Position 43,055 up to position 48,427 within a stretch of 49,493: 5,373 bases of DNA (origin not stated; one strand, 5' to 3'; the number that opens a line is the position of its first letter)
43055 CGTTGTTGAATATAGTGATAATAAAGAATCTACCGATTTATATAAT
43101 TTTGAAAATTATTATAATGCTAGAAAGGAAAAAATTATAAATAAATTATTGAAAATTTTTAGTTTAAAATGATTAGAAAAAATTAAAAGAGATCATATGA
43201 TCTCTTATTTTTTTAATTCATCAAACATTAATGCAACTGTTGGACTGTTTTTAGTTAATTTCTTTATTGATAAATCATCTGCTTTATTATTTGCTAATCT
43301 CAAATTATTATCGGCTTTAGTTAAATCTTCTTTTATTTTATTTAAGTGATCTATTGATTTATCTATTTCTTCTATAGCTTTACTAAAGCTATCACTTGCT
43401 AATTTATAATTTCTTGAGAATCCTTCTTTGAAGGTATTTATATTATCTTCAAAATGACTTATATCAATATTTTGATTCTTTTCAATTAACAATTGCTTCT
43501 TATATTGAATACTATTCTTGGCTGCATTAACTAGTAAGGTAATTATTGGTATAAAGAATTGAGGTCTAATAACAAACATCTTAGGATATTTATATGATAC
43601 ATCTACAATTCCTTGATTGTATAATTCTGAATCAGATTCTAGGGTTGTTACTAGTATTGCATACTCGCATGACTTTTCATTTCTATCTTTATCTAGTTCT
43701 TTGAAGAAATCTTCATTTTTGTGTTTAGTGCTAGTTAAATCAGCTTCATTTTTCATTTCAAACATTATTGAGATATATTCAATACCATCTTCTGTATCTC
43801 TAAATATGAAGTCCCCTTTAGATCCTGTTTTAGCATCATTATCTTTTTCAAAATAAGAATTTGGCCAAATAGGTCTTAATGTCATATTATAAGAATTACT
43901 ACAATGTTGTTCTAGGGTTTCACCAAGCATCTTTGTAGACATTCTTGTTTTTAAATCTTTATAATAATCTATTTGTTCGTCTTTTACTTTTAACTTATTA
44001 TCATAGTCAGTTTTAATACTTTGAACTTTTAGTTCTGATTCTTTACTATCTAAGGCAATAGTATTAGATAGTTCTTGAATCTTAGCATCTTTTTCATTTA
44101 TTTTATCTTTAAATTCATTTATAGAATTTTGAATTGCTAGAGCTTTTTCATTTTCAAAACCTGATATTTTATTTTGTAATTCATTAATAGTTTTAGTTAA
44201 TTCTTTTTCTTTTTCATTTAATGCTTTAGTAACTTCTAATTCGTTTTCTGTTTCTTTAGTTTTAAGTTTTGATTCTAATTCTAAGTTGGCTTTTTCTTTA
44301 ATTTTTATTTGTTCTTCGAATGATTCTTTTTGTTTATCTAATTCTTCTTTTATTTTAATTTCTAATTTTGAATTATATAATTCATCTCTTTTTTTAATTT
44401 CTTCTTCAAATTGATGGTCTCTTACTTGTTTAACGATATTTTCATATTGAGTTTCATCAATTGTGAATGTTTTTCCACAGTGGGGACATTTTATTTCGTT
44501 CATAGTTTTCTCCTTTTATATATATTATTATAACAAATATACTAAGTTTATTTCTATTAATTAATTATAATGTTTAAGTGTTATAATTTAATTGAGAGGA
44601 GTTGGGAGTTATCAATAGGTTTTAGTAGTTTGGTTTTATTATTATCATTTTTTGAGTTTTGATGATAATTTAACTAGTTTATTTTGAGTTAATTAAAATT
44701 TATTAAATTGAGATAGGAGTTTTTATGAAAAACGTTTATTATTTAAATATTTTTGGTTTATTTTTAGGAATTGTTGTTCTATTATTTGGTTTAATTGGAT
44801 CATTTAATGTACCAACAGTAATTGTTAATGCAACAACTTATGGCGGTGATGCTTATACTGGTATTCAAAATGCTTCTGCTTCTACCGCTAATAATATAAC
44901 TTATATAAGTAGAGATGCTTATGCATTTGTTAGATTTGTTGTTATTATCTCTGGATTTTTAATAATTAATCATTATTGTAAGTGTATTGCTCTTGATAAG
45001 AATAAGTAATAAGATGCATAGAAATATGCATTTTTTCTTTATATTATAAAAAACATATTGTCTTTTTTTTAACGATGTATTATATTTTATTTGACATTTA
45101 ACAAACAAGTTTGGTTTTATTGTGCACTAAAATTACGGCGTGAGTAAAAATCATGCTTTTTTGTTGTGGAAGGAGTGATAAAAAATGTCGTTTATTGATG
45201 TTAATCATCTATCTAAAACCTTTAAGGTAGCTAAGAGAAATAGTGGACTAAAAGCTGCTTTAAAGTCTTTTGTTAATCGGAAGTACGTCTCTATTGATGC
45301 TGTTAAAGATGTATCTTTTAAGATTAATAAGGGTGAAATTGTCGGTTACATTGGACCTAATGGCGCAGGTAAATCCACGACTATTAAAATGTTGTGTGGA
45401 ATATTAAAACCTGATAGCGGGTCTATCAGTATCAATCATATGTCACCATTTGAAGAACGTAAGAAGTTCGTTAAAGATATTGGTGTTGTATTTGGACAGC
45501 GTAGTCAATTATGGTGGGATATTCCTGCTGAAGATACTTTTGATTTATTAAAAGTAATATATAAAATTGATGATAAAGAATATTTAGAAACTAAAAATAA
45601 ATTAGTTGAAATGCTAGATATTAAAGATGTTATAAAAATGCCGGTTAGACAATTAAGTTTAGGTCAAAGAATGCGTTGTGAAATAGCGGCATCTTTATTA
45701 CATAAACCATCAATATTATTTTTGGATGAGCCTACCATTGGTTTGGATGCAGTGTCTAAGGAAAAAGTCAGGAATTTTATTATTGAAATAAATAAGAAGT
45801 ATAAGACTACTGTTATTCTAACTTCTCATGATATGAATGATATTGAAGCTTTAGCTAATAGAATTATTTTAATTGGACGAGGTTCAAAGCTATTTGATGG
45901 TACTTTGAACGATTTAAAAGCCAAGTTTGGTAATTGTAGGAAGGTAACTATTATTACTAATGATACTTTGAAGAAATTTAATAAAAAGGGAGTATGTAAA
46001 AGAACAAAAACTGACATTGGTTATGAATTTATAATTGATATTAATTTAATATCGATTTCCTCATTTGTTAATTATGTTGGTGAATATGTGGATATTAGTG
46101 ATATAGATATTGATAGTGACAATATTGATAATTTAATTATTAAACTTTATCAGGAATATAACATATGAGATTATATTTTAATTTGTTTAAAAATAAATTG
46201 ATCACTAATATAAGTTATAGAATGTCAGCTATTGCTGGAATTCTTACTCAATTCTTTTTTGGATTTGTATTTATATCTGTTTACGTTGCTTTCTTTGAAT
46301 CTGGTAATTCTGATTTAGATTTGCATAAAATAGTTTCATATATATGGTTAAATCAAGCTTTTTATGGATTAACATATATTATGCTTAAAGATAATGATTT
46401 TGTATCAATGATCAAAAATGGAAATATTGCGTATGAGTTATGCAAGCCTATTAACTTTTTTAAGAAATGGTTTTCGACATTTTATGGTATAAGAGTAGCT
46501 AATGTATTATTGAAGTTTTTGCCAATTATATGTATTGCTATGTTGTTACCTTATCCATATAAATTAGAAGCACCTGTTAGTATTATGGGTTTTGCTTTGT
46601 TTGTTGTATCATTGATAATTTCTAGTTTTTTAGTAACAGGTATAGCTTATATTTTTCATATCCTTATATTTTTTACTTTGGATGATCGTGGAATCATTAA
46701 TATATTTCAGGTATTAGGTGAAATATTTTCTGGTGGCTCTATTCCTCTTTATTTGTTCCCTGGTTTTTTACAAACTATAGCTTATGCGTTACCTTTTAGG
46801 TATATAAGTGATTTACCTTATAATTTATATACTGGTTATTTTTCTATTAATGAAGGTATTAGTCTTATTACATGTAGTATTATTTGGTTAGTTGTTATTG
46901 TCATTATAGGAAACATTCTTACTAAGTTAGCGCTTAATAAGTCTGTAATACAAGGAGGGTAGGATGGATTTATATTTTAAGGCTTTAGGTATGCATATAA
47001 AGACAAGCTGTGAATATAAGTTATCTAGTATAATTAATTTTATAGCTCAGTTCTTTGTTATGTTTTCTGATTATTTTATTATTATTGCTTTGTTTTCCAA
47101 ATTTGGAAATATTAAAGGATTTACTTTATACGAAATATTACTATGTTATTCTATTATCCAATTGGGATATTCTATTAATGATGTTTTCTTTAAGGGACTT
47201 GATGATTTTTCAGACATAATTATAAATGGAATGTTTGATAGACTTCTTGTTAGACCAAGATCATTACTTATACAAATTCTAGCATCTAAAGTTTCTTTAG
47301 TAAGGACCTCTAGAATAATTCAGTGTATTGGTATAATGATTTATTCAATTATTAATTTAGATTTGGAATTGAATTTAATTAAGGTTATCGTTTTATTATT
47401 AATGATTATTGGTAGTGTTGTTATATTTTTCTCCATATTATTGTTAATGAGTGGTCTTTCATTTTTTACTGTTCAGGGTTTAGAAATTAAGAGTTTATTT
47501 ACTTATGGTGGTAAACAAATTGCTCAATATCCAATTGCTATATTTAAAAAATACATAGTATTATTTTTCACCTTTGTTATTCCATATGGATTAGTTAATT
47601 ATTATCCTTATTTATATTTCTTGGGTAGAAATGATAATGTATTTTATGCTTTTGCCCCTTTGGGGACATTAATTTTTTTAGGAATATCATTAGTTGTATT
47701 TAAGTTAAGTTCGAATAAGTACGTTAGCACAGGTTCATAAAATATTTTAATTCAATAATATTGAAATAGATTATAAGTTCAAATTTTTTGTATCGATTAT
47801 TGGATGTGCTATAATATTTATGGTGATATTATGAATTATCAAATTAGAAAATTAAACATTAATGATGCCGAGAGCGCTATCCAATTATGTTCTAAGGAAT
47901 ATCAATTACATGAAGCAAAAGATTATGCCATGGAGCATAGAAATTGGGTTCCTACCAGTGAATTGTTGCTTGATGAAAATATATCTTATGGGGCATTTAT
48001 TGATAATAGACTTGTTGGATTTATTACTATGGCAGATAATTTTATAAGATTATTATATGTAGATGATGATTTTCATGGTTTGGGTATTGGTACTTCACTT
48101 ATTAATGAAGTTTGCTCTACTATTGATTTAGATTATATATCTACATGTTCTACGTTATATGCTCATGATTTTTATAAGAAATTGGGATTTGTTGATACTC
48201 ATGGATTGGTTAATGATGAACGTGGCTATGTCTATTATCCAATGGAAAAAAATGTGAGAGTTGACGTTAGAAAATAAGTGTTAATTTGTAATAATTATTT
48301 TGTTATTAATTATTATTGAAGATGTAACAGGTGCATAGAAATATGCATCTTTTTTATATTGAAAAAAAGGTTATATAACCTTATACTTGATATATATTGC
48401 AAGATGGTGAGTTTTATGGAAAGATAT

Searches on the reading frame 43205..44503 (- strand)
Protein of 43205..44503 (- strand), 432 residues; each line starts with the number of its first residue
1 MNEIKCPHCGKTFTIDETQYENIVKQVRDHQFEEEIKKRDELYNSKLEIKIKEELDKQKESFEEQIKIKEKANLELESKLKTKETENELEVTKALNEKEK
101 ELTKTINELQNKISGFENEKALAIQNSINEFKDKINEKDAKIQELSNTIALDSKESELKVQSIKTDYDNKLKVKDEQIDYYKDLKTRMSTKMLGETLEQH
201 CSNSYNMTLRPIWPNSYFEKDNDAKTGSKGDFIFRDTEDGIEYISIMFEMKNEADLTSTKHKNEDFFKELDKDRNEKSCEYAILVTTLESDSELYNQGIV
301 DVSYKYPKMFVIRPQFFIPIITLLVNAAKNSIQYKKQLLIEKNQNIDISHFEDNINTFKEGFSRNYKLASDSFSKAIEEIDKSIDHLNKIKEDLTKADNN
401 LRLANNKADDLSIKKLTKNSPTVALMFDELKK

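Call 31: search_protein_families(library=pfam, proteins=[window:43205-44503:-])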
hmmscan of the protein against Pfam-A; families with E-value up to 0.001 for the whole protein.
window:43205-44503:- (432 aa): 1 family
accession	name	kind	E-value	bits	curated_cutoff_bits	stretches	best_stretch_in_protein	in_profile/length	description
PF09903.14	DUF2130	-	5.5e-87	291.7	26.7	1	162-419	3-255/255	Uncharacterized protein conserved in bacteria (DUF2130)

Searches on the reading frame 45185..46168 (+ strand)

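Call 31: search_protein_families(library=pfam, proteins=[window:45185-46168:+])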
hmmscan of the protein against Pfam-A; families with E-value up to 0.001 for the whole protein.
window:45185-46168:+ (327 aa): 2 families
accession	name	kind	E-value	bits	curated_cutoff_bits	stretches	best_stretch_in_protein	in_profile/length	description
PF00005.33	ABC_tran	-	7e-30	104.9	25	1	40-184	1-136/137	ABC transporter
PF13304.12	AAA_21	-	3.4e-12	47.5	27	1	135-217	220-300/304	AAA domain, putative AbiEii toxin, Type IV TA system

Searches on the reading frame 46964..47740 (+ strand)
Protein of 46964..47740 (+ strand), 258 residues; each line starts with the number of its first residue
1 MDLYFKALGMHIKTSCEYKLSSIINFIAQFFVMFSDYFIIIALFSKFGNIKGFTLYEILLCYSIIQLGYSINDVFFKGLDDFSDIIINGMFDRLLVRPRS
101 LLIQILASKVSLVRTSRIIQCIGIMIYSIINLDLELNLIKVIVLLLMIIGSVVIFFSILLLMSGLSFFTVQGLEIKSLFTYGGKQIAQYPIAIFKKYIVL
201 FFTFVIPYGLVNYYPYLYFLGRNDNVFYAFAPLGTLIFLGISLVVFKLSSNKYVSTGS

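Call 31: search_protein_families(library=pfam, proteins=[window:46964-47740:+])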
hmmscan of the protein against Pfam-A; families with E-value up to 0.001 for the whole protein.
window:46964-47740:+ (258 aa): 1 family
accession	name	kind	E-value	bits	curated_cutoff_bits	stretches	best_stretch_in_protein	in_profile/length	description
PF06182.17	ABC2_membrane_6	-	1.9e-38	133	22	1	31-257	2-229/229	ABC-2 family transporter protein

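Call 38: find_encoding_contigs(protein=window:46964-47740:+, flank=10000, max_places=2)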
Protein window:46964-47740:+ (258 aa): 17 contigs read that carry it; 2 places shown.
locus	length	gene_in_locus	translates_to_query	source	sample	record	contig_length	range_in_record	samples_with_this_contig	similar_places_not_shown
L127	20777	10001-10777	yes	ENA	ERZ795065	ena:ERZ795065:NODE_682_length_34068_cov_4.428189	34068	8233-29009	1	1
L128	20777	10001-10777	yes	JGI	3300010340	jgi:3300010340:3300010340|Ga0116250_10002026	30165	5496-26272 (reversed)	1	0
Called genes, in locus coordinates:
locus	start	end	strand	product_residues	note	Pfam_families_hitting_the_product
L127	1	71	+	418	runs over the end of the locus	PF00275:EPSP_synthase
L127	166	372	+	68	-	PF01197:Ribosomal_L31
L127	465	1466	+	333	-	PF02955:GSH-S_ATP (weak), PF14397:ATPgrasp_ST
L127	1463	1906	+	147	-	PF02502:LacAB_rpiB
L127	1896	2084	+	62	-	-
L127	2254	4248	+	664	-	PF17191:RecG_wedge, PF00270:DEAD, PF04851:ResIII, PF00271:Helicase_C, PF19833:RecG_dom3_C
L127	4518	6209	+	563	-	PF03235:GmrSD_N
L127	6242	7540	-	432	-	PF09903:DUF2130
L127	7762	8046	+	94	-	-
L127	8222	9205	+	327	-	PF00005:ABC_tran, PF13304:AAA_21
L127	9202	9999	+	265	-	-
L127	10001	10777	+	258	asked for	PF06182:ABC2_membrane_6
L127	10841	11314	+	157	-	PF00583:Acetyltransf_1, PF13673:Acetyltransf_10, PF13508:Acetyltransf_7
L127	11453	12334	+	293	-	PF01545:Cation_efflux, PF16916:ZT_dimer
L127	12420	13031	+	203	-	PF00702:Hydrolase (weak), PF13419:HAD_2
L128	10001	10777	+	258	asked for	PF06182:ABC2_membrane_6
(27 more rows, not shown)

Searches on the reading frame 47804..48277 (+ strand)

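Call 31: search_protein_families(library=pfam, proteins=[window:47804-48277:+])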
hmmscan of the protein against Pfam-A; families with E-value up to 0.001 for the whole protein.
window:47804-48277:+ (157 aa): 3 families
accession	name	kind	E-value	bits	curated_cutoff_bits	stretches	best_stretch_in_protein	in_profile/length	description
PF13673.13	Acetyltransf_10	-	2e-17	63.8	23.6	1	56-150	28-127/128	Acetyltransferase (GNAT) domain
PF13508.13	Acetyltransf_7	-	3.2e-10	40.7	27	1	62-130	6-83/84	Acetyltransferase (GNAT) domain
PF00583.31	Acetyltransf_1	-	1.5e-08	35.4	20.7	1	42-129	23-116/116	Acetyltransferase (GNAT) family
